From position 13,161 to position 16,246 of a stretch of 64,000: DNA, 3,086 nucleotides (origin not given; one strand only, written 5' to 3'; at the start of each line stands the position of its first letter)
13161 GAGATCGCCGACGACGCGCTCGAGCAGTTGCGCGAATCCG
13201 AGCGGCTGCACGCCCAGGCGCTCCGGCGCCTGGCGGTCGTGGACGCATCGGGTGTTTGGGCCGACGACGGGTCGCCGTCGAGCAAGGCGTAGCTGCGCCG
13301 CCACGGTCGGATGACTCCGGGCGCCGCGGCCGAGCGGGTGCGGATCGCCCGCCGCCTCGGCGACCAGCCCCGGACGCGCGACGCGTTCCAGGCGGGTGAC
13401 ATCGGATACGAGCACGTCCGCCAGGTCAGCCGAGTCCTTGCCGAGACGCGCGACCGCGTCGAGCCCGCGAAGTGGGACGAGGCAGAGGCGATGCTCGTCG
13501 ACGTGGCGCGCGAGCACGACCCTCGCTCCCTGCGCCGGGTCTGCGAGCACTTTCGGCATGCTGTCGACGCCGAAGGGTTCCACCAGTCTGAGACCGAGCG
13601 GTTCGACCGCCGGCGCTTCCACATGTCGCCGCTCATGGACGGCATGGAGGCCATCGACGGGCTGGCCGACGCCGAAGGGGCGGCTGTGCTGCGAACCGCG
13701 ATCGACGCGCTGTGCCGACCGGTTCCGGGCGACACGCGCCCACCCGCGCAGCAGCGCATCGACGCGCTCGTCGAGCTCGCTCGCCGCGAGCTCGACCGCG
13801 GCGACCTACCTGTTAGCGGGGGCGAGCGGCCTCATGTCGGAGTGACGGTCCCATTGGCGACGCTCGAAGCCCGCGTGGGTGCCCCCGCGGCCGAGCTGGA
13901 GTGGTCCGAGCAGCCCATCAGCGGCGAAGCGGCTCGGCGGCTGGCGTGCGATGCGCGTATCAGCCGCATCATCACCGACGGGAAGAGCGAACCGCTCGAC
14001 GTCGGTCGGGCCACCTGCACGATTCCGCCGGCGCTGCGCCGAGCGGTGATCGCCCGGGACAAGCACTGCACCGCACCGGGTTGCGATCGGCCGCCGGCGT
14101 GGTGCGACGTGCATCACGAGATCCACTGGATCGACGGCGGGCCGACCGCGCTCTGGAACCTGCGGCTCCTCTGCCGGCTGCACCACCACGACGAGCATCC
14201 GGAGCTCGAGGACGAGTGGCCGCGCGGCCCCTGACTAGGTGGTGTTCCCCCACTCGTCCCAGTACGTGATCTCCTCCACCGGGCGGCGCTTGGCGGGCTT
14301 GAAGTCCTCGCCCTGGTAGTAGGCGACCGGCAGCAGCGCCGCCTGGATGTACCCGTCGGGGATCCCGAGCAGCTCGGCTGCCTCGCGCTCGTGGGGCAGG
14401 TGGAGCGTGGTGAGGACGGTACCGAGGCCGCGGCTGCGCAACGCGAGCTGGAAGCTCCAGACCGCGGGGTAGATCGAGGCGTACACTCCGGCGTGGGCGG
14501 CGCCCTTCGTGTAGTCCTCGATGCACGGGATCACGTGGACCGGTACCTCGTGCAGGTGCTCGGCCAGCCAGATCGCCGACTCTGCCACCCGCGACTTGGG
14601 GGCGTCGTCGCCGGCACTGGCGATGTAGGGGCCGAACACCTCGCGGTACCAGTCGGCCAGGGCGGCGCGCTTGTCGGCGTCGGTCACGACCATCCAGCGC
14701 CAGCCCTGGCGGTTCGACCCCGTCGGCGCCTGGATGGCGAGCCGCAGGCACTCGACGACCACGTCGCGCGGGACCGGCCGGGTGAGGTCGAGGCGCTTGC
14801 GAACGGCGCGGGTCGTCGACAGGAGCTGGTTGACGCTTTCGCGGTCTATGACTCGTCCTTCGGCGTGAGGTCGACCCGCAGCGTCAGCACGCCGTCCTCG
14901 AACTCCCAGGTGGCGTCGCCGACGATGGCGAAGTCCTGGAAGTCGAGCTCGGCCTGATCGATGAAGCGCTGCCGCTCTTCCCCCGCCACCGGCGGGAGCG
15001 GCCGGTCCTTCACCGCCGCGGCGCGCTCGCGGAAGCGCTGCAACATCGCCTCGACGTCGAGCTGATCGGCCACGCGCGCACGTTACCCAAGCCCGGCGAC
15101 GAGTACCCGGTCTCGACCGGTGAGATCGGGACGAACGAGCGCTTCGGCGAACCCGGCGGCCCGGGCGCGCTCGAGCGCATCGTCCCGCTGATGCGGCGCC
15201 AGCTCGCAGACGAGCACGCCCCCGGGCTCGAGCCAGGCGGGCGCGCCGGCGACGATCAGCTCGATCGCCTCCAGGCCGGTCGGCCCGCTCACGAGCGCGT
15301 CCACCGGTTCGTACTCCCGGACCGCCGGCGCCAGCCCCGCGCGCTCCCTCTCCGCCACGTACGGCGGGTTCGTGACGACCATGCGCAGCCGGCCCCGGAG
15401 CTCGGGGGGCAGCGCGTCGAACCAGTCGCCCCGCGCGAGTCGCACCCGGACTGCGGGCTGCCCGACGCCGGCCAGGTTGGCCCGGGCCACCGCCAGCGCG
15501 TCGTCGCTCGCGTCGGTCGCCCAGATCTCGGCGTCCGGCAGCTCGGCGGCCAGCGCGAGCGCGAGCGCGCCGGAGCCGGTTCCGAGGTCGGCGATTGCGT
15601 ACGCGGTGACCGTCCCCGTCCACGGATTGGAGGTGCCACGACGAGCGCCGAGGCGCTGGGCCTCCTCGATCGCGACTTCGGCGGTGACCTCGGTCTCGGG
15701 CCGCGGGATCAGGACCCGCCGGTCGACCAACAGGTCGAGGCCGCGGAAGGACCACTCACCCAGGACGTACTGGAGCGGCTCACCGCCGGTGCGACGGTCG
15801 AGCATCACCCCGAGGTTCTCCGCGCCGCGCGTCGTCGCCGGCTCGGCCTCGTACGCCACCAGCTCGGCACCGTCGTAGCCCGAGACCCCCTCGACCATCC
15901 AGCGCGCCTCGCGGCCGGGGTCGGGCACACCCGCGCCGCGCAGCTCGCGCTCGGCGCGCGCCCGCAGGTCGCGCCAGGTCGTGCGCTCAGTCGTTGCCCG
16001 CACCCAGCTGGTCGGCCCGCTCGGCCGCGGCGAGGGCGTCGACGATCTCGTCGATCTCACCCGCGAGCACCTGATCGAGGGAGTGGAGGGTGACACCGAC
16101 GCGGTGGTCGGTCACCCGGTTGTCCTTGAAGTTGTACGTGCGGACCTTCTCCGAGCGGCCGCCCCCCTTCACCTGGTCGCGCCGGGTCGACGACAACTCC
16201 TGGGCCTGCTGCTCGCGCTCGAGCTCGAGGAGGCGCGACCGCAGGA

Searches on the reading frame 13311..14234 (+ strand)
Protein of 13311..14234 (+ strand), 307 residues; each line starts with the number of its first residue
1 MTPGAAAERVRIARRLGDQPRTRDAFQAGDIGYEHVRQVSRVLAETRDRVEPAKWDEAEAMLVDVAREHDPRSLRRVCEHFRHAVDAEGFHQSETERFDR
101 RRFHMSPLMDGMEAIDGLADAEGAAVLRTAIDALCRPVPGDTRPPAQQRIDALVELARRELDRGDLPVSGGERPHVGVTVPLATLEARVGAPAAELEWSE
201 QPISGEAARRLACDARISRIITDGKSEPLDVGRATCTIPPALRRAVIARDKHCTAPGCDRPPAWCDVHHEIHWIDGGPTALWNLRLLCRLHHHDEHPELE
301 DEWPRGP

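Call 55: search_protein_families(library=pfam, proteins=[window:13311-14234:+], max_evalue=0.0001)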
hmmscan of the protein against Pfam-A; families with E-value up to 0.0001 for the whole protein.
window:13311-14234:+ (307 aa): 1 family
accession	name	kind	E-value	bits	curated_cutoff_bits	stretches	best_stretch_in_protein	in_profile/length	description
PF02720.22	DUF222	-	1e-41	143.7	24.4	1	2-250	50-306/306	Domain of unknown function (DUF222)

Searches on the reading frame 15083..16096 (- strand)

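Call 55: search_protein_families(library=pfam, proteins=[window:15083-16096:-], max_evalue=0.0001)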
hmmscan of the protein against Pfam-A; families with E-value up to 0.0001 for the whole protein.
window:15083-16096:- (337 aa): 5 families
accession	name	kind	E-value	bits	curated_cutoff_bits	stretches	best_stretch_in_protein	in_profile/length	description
PF17827.6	PrmC_N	-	5.4e-14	52.9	23.4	1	43-113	1-71/71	PrmC N-terminal domain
PF05175.20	MTS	-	7.7e-12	45.6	23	1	167-251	34-113/170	Methyltransferase small domain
PF13649.12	Methyltransf_25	-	5.3e-08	33.9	27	1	168-242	1-70/97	Methyltransferase domain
PF08242.18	Methyltransf_12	-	5.4e-07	30.7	30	1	170-227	2-60/98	Methyltransferase domain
PF13847.12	Methyltransf_31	-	1.1e-05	25.6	27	1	166-230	5-67/145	Methyltransferase domain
